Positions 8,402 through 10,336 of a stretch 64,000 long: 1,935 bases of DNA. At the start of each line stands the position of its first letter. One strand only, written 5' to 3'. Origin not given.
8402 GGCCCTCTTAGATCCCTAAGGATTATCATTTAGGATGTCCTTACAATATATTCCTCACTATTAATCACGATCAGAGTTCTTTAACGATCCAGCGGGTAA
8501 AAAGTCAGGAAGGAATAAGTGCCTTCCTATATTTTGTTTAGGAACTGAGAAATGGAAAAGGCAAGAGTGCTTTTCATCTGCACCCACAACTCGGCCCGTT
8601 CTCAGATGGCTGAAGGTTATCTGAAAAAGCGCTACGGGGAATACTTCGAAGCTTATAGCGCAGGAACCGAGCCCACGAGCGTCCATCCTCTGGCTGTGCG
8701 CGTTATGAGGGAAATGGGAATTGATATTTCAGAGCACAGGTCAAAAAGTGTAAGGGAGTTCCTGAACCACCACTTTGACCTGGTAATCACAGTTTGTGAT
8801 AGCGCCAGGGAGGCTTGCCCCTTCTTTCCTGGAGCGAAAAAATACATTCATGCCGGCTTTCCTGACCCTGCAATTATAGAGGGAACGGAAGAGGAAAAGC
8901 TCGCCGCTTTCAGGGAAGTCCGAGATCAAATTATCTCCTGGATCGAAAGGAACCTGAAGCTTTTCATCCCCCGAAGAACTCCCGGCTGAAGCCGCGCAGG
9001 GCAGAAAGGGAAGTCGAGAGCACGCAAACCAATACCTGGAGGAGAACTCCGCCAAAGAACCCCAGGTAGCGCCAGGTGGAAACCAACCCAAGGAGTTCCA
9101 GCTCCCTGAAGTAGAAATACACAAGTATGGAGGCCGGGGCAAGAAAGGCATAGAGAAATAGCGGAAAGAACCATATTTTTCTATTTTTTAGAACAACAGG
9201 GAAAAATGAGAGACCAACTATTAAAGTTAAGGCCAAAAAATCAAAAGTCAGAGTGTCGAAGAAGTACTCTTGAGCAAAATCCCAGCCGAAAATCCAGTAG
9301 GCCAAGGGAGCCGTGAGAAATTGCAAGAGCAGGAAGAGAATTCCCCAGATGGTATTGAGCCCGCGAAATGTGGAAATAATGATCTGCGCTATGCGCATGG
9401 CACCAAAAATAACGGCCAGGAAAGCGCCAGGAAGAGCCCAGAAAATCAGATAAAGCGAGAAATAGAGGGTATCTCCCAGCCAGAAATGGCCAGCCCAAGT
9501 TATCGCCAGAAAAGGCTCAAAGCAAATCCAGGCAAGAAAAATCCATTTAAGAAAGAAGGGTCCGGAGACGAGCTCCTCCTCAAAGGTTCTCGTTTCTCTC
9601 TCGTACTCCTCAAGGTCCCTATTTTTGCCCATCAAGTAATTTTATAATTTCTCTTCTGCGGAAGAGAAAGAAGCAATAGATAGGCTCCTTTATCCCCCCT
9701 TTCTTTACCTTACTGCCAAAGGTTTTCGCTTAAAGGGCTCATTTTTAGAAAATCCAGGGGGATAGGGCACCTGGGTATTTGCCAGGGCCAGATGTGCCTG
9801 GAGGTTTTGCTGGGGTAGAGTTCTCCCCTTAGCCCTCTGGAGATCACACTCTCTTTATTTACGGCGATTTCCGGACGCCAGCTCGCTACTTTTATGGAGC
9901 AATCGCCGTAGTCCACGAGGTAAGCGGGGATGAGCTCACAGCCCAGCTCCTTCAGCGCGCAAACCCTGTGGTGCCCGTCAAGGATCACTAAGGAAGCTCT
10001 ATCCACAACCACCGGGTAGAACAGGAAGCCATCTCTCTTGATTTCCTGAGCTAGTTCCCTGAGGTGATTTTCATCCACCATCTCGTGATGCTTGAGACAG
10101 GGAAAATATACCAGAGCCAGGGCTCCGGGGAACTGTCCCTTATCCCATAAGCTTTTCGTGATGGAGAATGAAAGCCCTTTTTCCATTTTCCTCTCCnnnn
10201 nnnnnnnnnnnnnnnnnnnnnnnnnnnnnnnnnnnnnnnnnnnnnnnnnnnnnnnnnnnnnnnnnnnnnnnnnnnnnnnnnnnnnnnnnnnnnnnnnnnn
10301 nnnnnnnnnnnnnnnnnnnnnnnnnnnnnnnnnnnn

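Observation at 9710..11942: T-box riboswitch controlling a trpB2 + ParB/Srx-like two-gene unit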

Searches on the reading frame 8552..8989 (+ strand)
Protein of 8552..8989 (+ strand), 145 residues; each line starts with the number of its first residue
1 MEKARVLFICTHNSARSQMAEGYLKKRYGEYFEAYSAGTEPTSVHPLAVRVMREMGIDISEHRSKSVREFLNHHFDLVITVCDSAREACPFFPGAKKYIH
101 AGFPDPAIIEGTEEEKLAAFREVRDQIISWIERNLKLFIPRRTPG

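Call 40: search_protein_families(library=pfam, proteins=[window:8552-8989:+], max_evalue=0.01)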
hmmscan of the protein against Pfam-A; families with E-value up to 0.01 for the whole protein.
window:8552-8989:+ (145 aa): 1 family
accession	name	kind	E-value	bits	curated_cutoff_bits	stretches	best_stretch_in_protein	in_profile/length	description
PF01451.26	LMWPc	-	6.7e-22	78.7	23.2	1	6-129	1-138/144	Low molecular weight phosphotyrosine protein phosphatase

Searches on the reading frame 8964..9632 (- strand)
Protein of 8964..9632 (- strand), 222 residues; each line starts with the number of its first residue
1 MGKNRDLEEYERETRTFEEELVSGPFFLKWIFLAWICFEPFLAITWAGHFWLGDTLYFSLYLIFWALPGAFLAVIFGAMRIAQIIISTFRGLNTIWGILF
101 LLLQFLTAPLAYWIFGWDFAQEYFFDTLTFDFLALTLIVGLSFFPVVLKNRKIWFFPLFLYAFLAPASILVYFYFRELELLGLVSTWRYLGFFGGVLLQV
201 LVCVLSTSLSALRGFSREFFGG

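Call 40: search_protein_families(library=pfam, proteins=[window:8964-9632:-], max_evalue=0.01)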
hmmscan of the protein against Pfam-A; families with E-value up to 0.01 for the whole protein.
window:8964-9632:- (222 aa): 0 families

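Call 51: search_protein_families(library=ncbifam, proteins=[window:8964-9632:-], max_evalue=0.00001)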
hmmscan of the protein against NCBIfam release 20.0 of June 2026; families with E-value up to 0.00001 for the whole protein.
window:8964-9632:- (222 aa): 0 families
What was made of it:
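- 8964..9632 (-): Possible third operon gene: a 222-aa multi-pass membrane protein found only in Caldisericota, function unknown. No Pfam or NCBIfam family (calls 40, 51).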

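Call 71: find_homologous_proteins(query=window:8964-9632:-, max_evalue=0.001)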
Query window:8964-9632:- (222 aa): 5 proteins with E <= 0.001 among 849 candidates.
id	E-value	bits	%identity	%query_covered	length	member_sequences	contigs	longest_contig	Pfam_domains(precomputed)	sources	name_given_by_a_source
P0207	1.3e-139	482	100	100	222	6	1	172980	-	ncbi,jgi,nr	ncbi:MAG: hypothetical protein NUV70_01420 [Caldiserica bacterium]|jgi:hypothetical protein|nr:hypot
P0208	3.6e-75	271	60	99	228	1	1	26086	-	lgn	-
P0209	2.0e-73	265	58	99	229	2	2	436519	-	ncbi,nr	ncbi:MAG: hypothetical protein NUV68_03310 [Caldiserica bacterium]|nr:hypothetical protein [Caldiser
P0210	1.2e-54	204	78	58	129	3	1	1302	-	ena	-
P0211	4.3e-51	192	100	39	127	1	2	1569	-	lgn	-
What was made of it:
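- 8964..9632 (-): Only 5 homologs, the named ones annotated Caldiserica (call 71).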

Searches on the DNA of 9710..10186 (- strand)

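Call 19: search_rna_families(sources=[L001, L002, L003, L004, L005, L006, L008, L010, L011, L012, L013, L014, L017, L021, L025], threshold=gathering)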
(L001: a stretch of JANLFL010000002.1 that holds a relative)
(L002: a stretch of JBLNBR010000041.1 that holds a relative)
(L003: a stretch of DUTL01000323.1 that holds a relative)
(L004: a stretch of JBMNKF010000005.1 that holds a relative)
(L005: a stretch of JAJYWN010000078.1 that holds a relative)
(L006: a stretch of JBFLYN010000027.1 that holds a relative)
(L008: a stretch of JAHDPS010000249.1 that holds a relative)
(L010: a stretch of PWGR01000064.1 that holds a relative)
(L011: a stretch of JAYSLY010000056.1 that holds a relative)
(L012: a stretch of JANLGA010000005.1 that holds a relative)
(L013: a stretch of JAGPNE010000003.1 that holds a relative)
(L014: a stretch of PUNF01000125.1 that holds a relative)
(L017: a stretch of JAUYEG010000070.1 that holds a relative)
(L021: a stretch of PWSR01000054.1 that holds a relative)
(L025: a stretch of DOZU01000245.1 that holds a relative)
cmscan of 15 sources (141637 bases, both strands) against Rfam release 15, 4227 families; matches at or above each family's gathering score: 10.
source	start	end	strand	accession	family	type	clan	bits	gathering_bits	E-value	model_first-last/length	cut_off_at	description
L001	4287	4547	+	RF00230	T-box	Cis-reg; leader;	-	114.7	93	2.7e-24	1-219/219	no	T-box leader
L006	4154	4346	+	RF00230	T-box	Cis-reg; leader;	-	104.5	93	1.2e-21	1-219/219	no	T-box leader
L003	4362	4529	-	RF02001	group-II-D1D4-3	Intron;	CL00102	76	32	4.9e-13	1-170/170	no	Group II catalytic intron D1-D4-3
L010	4470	4541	-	RF00005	tRNA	Gene; tRNA;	CL00001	73.3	29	8.6e-14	1-71/71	no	tRNA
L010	4391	4462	-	RF00005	tRNA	Gene; tRNA;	CL00001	68.5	29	1.8e-12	1-71/71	no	tRNA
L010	4302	4375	-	RF00005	tRNA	Gene; tRNA;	CL00001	67.9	29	2.6e-12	1-71/71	no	tRNA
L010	4553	4625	-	RF00005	tRNA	Gene; tRNA;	CL00001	67.6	29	3.2e-12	1-71/71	no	tRNA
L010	4637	4709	-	RF00005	tRNA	Gene; tRNA;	CL00001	67.1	29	4.5e-12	1-71/71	no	tRNA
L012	1183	1304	+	RF01055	Molybdenum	Cis-reg; riboswitch;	-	61.3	36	6.3e-12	1-135/135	no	Molybdenum/Tungsten riboswitch aptamer (Moco RNA motif)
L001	7657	7727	-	RF00005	tRNA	Gene; tRNA;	CL00001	58.9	29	7.9e-10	1-71/71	no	tRNA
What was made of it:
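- Tried and rejected: The Rfam search at gathering threshold on 15 TrpB2-linked loci found a T-box before trpB2 only in L001 (call 19).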

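Call 63: search_rna_families(sources=[L003, L006, L008, L010, L013, L014, L021, L056], threshold=evalue, max_evalue=0.001, show_alignments=3)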
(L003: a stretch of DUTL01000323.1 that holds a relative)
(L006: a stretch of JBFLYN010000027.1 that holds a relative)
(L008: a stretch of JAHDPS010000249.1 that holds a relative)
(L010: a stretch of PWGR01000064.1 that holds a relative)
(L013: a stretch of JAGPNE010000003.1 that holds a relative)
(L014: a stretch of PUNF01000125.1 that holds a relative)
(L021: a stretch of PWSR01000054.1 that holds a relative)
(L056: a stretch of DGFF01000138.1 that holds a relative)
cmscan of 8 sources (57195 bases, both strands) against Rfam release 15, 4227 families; matches with E-value up to 0.001: 15.
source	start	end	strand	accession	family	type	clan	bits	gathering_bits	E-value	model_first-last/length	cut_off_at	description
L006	4154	4346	+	RF00230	T-box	Cis-reg; leader;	-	104.5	93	4.8e-22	1-219/219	no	T-box leader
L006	228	501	+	RF00230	T-box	Cis-reg; leader;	-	85.5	93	3.7e-17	1-219/219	no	T-box leader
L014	668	936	+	RF00230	T-box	Cis-reg; leader;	-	79.9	93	1e-15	1-219/219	no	T-box leader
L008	503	796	+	RF00230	T-box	Cis-reg; leader;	-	77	93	5.8e-15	1-219/219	no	T-box leader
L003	4362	4529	-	RF02001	group-II-D1D4-3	Intron;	CL00102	76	32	2e-13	1-170/170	no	Group II catalytic intron D1-D4-3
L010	2032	2306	+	RF00230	T-box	Cis-reg; leader;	-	75.6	93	1.3e-14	1-219/219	no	T-box leader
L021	1492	1764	+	RF00230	T-box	Cis-reg; leader;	-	73.6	93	4.3e-14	1-219/219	no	T-box leader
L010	4470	4541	-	RF00005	tRNA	Gene; tRNA;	CL00001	73.3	29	3.5e-14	1-71/71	no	tRNA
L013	3805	4209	+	RF00230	T-box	Cis-reg; leader;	-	69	93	6.7e-13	1-219/219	no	T-box leader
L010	4391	4462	-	RF00005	tRNA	Gene; tRNA;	CL00001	68.5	29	7.1e-13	1-71/71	no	tRNA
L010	4302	4375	-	RF00005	tRNA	Gene; tRNA;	CL00001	67.9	29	1e-12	1-71/71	no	tRNA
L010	4553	4625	-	RF00005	tRNA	Gene; tRNA;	CL00001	67.6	29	1.3e-12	1-71/71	no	tRNA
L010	4637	4709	-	RF00005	tRNA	Gene; tRNA;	CL00001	67.1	29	1.8e-12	1-71/71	no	tRNA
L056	3376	3734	+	RF00230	T-box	Cis-reg; leader;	-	65.5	93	5.1e-12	1-219/219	no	T-box leader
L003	253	549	+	RF00230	T-box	Cis-reg; leader;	-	42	93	5.8e-06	1-219/219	no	T-box leader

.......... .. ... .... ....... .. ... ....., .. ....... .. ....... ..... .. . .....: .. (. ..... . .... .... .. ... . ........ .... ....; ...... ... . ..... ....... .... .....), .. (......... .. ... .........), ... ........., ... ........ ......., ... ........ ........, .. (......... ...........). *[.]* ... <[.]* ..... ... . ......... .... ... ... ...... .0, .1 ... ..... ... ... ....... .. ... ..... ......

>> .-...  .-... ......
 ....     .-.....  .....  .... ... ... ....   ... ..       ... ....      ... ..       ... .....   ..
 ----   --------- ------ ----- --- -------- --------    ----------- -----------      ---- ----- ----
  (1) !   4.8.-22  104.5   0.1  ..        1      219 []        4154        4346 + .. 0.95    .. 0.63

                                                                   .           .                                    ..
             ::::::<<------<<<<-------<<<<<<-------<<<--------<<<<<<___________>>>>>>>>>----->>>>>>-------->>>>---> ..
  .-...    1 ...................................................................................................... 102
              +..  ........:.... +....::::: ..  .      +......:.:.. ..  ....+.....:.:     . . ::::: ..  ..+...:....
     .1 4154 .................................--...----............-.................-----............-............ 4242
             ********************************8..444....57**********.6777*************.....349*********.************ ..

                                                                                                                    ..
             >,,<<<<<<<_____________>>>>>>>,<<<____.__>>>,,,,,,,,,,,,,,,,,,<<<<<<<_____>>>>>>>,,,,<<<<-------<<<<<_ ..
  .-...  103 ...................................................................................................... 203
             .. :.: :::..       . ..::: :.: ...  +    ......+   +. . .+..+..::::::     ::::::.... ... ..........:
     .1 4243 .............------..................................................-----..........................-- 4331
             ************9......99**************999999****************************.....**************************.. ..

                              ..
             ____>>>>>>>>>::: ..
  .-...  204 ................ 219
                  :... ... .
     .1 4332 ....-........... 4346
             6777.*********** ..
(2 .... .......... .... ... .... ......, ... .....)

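Call 64: search_rna_families(sources=[L005, L012, L017, L020, L025, L026], threshold=evalue, max_evalue=0.001)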
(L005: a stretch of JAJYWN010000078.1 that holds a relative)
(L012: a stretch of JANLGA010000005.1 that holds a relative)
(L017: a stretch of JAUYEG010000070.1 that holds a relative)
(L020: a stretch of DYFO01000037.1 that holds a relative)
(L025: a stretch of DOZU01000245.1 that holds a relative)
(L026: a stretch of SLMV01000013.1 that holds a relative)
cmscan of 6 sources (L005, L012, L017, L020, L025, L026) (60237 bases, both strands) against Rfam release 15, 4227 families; matches with E-value up to 0.001: 7.
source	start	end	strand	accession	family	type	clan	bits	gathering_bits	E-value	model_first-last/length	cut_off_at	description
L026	267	537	+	RF00230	T-box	Cis-reg; leader;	-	86.6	93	2.1e-17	1-219/219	no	T-box leader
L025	82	360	+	RF00230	T-box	Cis-reg; leader;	-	77.2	93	5.2e-15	1-219/219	no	T-box leader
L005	3936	4329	+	RF00230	T-box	Cis-reg; leader;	-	71.8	93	1.3e-13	1-219/219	no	T-box leader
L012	4177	4449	+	RF00230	T-box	Cis-reg; leader;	-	70.4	93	2.9e-13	1-219/219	no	T-box leader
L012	1183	1304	+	RF01055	Molybdenum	Cis-reg; riboswitch;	-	61.3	36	2.7e-12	1-135/135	no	Molybdenum/Tungsten riboswitch aptamer (Moco RNA motif)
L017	4083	4457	+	RF00230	T-box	Cis-reg; leader;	-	60.3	93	1.2e-10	1-219/219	no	T-box leader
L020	3224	3502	+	RF00230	T-box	Cis-reg; leader;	-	57.7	93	5.7e-10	1-219/219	no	T-box leader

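Call 65: search_rna_families(sources=[L002, L004, L009, L011, L015, L033], threshold=evalue, max_evalue=0.001)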
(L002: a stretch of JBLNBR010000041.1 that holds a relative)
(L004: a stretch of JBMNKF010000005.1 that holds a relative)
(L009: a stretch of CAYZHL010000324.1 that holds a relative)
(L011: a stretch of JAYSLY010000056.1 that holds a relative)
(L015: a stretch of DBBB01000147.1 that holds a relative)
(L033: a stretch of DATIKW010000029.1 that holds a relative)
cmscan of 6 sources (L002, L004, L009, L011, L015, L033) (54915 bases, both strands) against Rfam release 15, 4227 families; matches with E-value up to 0.001: 3.
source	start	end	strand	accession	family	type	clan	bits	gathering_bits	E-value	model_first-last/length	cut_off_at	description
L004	4297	4568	+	RF00230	T-box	Cis-reg; leader;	-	87.5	93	1.1e-17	1-219/219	no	T-box leader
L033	4272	4550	+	RF00230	T-box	Cis-reg; leader;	-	75.6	93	1.2e-14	1-219/219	no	T-box leader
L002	4167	4468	+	RF00230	T-box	Cis-reg; leader;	-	74.6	93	2.2e-14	1-219/219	no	T-box leader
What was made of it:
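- Closest known: Trp-specific T-box leaders of Firmicutes. Different: The related Bacillota leaders carry large insertions and fall below the Rfam gathering score (calls 63-65).
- Tried and rejected: These found full-length T-boxes at 42-87.5 bits in 17 more loci (calls 63-65), so the earlier conclusion was wrong and is withdrawn.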
